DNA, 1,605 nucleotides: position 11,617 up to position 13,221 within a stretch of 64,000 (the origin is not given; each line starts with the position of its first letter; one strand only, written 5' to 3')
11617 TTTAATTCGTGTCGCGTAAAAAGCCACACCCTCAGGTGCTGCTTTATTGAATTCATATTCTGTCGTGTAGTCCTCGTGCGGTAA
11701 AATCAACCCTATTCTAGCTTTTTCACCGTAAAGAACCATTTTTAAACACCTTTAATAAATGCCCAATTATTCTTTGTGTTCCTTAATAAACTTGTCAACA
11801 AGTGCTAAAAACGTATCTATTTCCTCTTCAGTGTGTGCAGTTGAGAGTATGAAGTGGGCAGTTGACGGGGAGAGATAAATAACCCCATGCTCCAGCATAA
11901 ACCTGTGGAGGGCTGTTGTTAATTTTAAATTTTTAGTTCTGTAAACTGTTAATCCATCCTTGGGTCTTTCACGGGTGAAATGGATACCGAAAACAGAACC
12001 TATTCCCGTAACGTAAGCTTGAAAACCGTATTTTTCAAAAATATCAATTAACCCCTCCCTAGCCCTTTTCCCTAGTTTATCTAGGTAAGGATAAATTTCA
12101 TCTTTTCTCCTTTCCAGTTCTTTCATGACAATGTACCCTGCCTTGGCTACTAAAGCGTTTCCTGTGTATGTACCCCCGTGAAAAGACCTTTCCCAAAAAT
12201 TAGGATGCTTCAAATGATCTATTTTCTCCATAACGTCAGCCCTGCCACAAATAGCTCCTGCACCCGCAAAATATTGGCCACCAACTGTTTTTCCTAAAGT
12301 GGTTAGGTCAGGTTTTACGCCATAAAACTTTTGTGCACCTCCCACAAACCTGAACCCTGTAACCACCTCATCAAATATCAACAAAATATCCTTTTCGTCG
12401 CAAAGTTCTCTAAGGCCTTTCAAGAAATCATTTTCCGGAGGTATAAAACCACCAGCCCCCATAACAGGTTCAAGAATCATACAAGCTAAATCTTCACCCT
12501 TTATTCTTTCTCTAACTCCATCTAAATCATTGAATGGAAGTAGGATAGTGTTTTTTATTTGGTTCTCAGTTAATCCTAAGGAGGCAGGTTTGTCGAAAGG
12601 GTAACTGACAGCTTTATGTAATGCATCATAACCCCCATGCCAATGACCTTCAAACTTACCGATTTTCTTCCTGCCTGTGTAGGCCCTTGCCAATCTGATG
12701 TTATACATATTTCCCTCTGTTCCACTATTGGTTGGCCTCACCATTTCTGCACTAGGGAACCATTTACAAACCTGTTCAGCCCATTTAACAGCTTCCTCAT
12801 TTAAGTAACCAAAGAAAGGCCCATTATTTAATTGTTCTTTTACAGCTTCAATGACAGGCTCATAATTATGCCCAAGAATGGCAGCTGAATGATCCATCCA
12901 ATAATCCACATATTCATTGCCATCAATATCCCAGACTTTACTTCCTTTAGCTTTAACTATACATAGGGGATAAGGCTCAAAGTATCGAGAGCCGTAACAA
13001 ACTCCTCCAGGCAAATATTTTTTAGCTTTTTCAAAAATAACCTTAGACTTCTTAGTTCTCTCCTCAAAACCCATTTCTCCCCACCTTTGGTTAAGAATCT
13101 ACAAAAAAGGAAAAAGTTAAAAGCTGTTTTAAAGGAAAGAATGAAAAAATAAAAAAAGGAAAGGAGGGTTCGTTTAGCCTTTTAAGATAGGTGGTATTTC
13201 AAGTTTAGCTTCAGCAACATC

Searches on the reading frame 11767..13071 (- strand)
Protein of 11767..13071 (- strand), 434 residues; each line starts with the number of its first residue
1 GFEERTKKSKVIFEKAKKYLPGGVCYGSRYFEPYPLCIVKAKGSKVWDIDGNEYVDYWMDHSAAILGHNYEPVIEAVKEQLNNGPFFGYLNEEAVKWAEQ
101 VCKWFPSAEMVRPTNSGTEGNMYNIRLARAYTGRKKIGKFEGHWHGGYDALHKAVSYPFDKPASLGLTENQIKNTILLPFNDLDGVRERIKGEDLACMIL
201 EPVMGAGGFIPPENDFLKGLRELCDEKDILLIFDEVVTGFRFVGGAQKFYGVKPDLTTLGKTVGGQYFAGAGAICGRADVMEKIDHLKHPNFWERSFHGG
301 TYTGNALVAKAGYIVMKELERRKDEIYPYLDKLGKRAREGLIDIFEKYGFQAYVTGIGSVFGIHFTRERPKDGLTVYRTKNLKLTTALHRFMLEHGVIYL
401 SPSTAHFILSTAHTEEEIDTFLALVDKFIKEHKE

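Call 38: search_protein_families(library=pfam, proteins=[window:11767-13071:-], max_evalue=0.00001)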
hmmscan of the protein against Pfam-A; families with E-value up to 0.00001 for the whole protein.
window:11767-13071:- (434 aa): 1 family
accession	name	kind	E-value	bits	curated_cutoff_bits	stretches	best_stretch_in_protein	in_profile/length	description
PF00202.27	Aminotran_3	-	3.1e-59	201.1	30.5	1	32-422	7-396/403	Aminotransferase class-III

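Call 73: search_protein_families(library=ncbifam, proteins=[window:11767-13071:-], max_evalue=1e-10)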
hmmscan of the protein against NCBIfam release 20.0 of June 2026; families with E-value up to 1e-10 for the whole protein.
window:11767-13071:- (434 aa): 68 families (the best 25 are shown)
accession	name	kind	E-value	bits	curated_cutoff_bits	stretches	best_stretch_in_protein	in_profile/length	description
NF000818.0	PRK00062.1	subfamily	1.5e-106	356.7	398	1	6-432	3-427/429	glutamate-1-semialdehyde 2,1-aminomutase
TIGR00713.1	hemL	equivalog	1.2e-104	350.4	527.3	1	8-430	1-421/423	glutamate-1-semialdehyde 2,1-aminomutase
NF041362.1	GntE_guanitoxin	equivalog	2.4e-90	303.1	525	1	6-420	5-424/426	guanitoxin biosynthesis PLP-dependent transaminase GntE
NF009055.0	PRK12389.1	equivalog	2.4e-84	283.4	637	1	6-432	3-428/431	glutamate-1-semialdehyde 2,1-aminomutase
NF005453.0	PRK07046.1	subfamily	1.7e-63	214.8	425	1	2-431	23-450/453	transaminase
NF004856.0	PRK06209.1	equivalog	1.5e-61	208.3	486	1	4-427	6-411/450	glutamate-1-semialdehyde 2,1-aminomutase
NF001864.0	PRK00615.1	equivalog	5.6e-54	183.3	706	1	7-427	5-425/433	glutamate-1-semialdehyde aminotransferase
NF005993.0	PRK08117.1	subfamily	5.9e-54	183.3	574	2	154-432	169-430/433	aspartate aminotransferase family protein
NF004426.0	PRK05769.1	equivalog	5.5e-51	173.7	552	2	177-431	204-439/441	acetyl ornithine aminotransferase family protein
TIGR00707.1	argD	subfamily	1.5e-50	172.1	410.05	1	31-378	6-342/381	acetylornithine/succinylornithine family transaminase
NF006228.0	PRK08360.1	equivalog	3.1e-41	141.4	608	2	189-372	199-371/443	aspartate aminotransferase family protein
TIGR01885.1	Orn_aminotrans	equivalog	4.4e-41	140.9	378.4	1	26-369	11-349/402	ornithine--oxo-acid transaminase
NF003468.0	PRK05093.1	subfamily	1.2e-40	139.5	522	1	31-428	20-402/405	acetylornithine/succinyldiaminopimelate transaminase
NF002874.0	PRK03244.1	equivalog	1.3e-40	139.5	457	1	35-372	26-348/399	acetylornithine transaminase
TIGR03246.1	arg_catab_astC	subfamily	1.4e-39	136.2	609.95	1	31-368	14-342/397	acetylornithine/succinylornithine family transaminase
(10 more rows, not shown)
